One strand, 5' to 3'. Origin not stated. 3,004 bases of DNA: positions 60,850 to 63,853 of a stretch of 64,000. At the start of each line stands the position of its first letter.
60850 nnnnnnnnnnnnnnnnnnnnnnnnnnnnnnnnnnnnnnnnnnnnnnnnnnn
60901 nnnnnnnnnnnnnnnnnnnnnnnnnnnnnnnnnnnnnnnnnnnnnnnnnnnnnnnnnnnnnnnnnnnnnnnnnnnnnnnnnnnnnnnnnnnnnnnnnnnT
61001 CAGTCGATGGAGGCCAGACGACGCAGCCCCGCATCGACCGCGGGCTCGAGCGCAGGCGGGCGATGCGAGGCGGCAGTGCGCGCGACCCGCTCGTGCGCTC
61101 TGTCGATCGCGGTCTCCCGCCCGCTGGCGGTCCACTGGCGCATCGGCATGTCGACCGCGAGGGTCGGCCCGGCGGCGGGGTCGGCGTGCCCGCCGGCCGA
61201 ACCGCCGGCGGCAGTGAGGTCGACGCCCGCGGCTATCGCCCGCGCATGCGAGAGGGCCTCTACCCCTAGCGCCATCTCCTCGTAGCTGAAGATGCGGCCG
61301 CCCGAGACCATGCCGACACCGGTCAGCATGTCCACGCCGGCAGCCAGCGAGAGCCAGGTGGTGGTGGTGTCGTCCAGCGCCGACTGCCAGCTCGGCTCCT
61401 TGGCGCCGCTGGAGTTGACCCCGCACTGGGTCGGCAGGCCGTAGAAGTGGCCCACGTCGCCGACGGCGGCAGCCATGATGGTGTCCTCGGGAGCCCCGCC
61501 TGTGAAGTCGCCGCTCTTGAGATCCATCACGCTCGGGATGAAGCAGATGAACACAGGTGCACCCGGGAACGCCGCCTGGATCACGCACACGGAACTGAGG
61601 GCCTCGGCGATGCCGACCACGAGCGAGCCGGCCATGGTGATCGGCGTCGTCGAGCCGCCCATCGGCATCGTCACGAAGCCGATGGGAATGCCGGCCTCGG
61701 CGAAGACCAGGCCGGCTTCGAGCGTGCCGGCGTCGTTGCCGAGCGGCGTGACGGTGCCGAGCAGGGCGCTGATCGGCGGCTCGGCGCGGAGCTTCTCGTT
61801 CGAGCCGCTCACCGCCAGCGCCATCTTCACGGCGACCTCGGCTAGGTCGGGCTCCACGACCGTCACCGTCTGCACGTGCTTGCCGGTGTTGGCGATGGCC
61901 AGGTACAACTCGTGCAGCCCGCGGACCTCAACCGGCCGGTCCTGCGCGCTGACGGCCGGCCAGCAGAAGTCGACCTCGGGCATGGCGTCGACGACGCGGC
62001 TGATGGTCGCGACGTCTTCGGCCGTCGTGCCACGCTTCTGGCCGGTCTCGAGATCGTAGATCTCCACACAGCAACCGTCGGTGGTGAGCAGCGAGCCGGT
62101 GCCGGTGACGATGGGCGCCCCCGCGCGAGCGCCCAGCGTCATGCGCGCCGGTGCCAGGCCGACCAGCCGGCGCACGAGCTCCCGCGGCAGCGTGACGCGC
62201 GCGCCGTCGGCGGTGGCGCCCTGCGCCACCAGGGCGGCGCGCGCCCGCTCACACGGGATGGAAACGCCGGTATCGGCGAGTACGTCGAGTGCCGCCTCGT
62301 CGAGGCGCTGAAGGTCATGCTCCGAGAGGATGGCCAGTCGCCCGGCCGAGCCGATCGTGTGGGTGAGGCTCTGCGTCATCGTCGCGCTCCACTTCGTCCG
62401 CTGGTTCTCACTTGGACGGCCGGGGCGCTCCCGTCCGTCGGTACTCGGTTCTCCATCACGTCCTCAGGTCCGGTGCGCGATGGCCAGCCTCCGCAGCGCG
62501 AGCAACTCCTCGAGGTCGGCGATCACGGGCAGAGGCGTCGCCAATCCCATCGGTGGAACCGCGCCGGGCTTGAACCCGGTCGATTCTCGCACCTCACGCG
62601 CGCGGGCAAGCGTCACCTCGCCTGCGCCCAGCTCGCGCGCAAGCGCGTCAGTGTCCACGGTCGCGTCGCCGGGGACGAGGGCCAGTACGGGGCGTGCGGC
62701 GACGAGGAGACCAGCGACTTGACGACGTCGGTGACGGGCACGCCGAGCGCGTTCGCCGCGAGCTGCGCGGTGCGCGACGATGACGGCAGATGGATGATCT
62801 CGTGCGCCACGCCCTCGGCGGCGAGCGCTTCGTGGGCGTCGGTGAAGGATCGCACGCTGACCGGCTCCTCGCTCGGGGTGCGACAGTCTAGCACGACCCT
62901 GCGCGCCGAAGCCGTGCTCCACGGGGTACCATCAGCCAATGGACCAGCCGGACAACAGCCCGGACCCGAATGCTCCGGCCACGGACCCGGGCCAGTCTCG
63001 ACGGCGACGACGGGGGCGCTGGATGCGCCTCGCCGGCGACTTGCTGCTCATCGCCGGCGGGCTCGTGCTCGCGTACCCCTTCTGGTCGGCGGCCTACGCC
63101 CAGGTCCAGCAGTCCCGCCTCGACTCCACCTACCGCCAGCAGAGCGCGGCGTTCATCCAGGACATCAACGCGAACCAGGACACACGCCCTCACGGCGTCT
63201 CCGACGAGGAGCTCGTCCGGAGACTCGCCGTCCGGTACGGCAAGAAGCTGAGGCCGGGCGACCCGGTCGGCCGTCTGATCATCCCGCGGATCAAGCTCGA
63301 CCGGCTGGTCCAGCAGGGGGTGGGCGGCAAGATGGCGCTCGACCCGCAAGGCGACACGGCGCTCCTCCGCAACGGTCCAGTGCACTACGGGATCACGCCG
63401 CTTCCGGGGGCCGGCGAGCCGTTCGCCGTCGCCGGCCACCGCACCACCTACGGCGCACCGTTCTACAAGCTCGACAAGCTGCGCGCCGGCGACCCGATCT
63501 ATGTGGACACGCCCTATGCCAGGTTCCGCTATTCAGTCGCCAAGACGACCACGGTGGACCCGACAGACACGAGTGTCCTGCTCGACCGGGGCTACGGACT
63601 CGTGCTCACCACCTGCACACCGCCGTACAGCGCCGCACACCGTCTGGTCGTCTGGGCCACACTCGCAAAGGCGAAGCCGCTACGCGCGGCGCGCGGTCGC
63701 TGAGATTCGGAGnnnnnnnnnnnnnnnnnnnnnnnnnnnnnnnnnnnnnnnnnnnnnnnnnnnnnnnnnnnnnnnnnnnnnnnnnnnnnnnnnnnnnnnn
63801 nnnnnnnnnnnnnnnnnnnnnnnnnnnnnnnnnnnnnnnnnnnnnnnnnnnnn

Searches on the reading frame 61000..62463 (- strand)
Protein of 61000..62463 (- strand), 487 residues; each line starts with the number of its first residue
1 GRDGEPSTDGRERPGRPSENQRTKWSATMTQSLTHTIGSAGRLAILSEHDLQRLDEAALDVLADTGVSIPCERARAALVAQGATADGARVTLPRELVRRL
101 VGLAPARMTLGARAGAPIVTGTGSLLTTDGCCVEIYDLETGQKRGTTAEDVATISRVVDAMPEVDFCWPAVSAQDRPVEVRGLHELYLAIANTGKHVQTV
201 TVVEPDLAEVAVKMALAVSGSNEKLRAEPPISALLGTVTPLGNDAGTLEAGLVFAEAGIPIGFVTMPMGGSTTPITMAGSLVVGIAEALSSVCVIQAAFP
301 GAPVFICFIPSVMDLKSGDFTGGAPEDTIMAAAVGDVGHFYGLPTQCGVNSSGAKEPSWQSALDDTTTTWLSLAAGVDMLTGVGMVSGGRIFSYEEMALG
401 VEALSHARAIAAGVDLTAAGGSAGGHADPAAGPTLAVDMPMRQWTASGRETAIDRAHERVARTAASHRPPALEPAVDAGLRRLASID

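Call 12: search_protein_families(library=pfam, max_evalue=0.001, proteins=[window:61000-62463:-])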
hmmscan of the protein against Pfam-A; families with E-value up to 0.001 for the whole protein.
window:61000-62463:- (487 aa): 1 family
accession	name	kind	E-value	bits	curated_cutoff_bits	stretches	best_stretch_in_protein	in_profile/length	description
PF06253.16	MTTB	-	8.2e-68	229.1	25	1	16-418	5-407/500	Trimethylamine methyltransferase (MTTB)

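Call 58: find_encoding_contigs(protein=window:61000-62379:-, flank=10000, max_places=2)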
Protein window:61000-62379:- (459 aa): no gene with exactly this product is on record in the collection.

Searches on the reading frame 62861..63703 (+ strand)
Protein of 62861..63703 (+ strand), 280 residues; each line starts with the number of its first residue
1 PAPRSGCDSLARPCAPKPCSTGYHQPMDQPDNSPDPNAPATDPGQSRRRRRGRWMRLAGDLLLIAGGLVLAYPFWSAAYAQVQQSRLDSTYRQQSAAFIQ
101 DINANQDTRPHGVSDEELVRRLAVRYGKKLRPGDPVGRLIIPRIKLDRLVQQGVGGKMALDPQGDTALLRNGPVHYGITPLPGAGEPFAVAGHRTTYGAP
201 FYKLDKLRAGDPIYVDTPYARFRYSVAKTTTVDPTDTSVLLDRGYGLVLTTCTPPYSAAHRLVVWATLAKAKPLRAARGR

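Call 12: search_protein_families(library=pfam, max_evalue=0.001, proteins=[window:62861-63703:+])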
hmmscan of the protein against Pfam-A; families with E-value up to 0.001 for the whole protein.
window:62861-63703:+ (280 aa): 1 family
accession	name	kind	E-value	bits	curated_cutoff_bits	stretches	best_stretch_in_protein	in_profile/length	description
PF04203.18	Sortase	-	8.7e-27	93.8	26.6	1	140-268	2-124/125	Sortase domain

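Call 56: find_encoding_contigs(protein=window:62939-63703:+, flank=10000, max_places=2)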
Protein window:62939-63703:+ (254 aa): no gene with exactly this product is on record in the collection.
